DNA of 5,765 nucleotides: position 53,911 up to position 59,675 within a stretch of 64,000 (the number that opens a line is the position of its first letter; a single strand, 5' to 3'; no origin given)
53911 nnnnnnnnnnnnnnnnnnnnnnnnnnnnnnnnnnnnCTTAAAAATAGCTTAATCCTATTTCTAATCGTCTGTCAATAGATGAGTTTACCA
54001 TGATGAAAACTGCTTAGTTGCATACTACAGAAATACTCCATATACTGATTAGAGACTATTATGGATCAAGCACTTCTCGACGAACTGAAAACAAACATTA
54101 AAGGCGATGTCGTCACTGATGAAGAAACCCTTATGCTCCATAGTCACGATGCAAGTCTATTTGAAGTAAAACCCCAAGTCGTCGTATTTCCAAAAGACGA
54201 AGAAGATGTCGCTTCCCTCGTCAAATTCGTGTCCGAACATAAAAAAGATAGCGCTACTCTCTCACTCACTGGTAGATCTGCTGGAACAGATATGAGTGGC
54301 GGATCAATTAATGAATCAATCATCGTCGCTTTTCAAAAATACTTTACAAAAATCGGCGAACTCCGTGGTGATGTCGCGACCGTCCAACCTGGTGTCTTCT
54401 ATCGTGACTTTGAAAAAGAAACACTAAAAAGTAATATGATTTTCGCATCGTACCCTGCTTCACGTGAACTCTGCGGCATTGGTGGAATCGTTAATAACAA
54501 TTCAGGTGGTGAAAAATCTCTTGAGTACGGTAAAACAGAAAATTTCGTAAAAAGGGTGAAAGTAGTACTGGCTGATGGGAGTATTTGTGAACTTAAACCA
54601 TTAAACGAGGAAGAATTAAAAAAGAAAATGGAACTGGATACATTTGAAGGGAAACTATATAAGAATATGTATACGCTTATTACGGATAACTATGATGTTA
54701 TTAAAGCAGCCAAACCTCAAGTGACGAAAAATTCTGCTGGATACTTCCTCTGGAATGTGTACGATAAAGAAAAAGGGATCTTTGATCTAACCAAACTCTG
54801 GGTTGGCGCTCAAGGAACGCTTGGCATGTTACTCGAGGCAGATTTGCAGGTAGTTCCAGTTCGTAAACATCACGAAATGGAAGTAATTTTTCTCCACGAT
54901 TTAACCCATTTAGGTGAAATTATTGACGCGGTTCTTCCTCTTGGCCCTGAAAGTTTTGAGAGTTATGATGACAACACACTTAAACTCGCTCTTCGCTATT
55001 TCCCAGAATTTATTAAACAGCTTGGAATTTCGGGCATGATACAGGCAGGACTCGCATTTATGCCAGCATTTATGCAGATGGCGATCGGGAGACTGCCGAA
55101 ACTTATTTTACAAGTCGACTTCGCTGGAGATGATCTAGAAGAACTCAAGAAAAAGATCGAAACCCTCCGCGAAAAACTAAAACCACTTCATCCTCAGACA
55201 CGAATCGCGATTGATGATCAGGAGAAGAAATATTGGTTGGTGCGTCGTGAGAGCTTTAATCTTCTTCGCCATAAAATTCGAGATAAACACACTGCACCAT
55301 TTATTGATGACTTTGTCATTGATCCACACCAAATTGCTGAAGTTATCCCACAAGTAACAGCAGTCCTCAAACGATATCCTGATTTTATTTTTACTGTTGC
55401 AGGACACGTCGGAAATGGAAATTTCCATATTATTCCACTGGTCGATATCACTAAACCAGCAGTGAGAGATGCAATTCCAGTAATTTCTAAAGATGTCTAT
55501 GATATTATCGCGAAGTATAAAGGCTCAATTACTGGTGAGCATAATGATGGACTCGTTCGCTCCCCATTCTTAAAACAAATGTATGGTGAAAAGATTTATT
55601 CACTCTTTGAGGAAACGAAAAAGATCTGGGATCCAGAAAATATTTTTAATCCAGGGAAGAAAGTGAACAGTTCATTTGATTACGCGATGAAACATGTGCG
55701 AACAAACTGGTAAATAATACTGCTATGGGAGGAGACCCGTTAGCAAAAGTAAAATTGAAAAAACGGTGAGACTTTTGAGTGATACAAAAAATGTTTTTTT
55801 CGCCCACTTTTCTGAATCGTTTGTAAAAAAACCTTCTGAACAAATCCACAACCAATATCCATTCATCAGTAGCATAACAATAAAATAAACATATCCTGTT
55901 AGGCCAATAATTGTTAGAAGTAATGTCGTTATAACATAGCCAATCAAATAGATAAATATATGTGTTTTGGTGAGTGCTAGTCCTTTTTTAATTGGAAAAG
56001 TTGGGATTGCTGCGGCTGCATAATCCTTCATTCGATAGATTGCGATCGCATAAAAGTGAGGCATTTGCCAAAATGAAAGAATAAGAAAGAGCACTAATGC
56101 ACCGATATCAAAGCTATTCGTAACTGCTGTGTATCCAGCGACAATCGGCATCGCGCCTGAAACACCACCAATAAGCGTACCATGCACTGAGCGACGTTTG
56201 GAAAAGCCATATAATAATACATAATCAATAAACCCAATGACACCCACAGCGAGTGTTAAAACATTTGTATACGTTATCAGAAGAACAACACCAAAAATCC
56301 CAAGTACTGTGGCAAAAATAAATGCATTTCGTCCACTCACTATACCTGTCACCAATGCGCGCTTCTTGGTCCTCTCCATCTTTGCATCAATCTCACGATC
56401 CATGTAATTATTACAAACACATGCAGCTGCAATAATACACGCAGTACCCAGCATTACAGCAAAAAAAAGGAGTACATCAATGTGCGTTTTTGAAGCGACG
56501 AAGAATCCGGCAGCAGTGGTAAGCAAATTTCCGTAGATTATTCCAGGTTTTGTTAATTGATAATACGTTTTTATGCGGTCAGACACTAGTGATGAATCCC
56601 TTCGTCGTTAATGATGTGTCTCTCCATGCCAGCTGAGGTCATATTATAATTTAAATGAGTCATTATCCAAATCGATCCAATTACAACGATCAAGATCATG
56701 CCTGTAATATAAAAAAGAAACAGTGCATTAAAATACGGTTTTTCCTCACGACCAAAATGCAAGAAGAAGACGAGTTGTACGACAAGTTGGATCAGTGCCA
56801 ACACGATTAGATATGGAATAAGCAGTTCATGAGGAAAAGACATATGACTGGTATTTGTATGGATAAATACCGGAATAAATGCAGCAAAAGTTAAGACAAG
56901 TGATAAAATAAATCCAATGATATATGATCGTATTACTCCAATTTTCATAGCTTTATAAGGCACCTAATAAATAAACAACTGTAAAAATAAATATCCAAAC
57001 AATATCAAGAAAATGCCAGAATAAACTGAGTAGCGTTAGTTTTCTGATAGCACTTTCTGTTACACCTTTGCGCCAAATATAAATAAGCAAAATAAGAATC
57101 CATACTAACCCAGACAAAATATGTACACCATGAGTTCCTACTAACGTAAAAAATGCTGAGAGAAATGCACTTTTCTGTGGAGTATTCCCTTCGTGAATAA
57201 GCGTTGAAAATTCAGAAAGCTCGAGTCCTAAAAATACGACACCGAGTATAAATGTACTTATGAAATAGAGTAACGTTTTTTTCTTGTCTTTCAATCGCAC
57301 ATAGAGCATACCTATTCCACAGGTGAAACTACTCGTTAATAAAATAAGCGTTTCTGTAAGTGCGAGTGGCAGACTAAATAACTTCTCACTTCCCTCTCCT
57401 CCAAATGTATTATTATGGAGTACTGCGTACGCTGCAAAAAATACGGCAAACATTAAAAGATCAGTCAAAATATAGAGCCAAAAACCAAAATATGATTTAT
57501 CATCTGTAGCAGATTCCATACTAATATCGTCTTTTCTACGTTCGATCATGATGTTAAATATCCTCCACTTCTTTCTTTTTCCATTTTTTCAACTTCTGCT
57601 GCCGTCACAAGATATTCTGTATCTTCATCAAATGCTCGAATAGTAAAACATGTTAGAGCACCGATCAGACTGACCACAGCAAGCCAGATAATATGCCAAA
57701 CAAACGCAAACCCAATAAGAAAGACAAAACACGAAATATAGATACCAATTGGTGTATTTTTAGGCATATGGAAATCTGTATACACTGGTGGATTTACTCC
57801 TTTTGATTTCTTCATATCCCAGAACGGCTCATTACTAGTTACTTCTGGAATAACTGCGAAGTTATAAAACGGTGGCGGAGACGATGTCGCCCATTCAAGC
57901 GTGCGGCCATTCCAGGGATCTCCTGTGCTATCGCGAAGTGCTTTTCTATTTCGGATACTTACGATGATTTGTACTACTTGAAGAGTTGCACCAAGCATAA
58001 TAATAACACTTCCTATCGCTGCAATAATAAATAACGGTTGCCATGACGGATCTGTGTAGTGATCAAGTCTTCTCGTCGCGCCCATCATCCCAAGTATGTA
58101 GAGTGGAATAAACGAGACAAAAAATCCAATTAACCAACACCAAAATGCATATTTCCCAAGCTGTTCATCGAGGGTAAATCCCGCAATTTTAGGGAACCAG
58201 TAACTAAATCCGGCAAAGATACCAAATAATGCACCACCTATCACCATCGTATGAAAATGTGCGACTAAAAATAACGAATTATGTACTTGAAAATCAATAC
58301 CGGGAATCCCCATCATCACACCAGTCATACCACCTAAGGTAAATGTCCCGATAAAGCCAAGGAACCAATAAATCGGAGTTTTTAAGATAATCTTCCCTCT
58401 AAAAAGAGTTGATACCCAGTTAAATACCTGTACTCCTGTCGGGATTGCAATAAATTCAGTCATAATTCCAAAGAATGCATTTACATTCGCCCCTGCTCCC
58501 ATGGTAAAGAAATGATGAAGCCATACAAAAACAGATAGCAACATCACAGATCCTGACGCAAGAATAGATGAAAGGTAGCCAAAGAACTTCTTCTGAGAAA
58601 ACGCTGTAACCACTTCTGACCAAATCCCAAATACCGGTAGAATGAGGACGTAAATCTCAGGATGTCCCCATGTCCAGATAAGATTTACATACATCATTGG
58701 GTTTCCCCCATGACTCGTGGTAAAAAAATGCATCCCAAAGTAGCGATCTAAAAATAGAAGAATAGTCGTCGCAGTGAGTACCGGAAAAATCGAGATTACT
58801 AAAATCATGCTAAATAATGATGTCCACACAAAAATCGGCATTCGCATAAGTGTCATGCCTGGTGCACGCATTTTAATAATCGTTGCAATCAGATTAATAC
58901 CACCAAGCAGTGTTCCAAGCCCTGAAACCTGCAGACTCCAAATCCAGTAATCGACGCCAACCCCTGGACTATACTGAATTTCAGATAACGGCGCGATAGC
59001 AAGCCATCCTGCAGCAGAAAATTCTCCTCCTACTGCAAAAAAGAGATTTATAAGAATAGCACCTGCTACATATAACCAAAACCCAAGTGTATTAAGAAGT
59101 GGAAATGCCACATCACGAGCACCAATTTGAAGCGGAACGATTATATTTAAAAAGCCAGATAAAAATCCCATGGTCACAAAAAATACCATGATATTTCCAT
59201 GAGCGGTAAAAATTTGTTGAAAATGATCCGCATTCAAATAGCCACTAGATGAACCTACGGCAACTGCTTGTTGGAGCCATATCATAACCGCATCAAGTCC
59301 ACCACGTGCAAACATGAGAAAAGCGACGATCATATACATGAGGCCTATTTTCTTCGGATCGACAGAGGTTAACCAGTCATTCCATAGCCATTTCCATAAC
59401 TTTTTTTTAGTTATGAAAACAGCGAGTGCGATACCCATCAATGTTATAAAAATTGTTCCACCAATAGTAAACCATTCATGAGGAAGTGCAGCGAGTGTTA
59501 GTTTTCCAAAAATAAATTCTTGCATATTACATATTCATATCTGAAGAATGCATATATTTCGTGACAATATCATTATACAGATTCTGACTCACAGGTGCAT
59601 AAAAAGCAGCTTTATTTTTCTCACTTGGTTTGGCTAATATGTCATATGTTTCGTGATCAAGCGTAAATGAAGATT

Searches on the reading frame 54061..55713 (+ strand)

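Call 21: search_protein_families(library=pfam, proteins=[window:54061-55713:+], max_evalue=0.00001)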
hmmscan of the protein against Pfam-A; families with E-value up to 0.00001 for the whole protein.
window:54061-55713:+ (550 aa): 2 families
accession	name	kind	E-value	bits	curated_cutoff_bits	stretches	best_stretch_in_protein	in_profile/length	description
PF02913.24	FAD-oxidase_C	-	3.1e-36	125.8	21.2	1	295-533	31-247/248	FAD linked oxidases, C-terminal domain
PF01565.28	FAD_binding_4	-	1.5e-27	96.4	26.4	1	38-178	1-138/139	FAD binding domain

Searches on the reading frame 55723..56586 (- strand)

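Call 21: search_protein_families(library=pfam, proteins=[window:55723-56586:-], max_evalue=0.00001)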
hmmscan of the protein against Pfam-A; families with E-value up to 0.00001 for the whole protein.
window:55723-56586:- (287 aa): 1 family
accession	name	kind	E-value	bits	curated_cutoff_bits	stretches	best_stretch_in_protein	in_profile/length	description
PF01040.23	UbiA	-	1.7e-61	208.1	34.2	1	21-269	2-248/250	UbiA prenyltransferase family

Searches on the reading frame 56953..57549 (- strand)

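Call 21: search_protein_families(library=pfam, proteins=[window:56953-57549:-], max_evalue=0.00001)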
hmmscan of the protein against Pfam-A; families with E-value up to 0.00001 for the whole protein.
window:56953-57549:- (198 aa): 1 family
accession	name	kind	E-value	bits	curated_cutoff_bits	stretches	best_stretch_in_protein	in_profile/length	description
PF00510.24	COX3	-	7.1e-15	56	23.8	1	20-196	77-257/258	Cytochrome c oxidase subunit III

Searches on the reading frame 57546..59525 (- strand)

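Call 21: search_protein_families(library=pfam, proteins=[window:57546-59525:-], max_evalue=0.00001)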
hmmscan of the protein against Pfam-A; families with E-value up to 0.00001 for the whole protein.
window:57546-59525:- (659 aa): 1 family
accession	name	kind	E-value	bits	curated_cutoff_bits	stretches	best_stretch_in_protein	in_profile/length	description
PF00115.25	COX1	-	6e-137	457.5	34.8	1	59-508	1-436/436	Cytochrome C and Quinol oxidase polypeptide I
